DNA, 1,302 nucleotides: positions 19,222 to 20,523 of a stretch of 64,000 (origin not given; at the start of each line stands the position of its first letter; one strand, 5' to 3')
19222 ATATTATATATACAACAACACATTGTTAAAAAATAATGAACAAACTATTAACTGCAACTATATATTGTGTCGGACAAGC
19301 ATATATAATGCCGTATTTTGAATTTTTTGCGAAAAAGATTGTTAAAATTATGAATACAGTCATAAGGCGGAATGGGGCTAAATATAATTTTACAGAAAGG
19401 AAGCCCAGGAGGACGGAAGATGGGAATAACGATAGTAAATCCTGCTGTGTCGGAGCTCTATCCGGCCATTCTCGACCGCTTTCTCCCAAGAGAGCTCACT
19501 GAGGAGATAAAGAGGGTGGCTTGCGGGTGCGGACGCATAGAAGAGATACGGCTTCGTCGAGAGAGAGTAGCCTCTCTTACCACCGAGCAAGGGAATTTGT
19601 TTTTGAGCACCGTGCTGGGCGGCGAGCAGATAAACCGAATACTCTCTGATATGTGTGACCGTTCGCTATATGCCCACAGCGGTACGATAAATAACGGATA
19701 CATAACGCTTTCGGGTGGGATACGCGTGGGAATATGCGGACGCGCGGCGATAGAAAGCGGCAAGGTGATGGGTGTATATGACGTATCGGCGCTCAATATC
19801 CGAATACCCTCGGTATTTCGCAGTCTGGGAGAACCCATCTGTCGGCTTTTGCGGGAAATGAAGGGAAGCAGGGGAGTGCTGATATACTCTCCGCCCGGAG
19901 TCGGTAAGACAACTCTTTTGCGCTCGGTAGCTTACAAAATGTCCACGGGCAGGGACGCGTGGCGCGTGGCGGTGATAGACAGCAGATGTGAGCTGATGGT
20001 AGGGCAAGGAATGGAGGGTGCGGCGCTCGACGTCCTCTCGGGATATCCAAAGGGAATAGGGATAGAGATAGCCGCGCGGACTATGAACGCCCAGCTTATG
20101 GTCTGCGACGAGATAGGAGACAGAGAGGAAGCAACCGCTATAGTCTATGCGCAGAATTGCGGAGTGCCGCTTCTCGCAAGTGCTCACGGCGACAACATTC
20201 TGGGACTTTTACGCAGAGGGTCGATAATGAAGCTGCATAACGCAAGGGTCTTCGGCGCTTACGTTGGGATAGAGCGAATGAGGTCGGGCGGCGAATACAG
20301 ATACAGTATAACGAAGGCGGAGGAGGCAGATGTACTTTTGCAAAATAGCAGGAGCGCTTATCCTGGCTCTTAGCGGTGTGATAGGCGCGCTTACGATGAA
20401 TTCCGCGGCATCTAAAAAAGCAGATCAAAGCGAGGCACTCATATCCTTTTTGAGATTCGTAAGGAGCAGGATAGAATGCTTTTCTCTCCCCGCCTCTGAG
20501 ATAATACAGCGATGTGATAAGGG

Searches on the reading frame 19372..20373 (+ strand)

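Call 62: search_protein_families(library=pfam, proteins=[window:19372-20373:+], max_evalue=0.00001)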
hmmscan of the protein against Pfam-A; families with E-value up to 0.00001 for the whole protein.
window:19372-20373:+ (333 aa): 1 family
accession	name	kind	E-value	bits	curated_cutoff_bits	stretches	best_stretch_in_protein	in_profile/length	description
PF19568.5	Spore_III_AA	-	1.3e-42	146.4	27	1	46-308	19-294/306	Sporulation stage III, protein AA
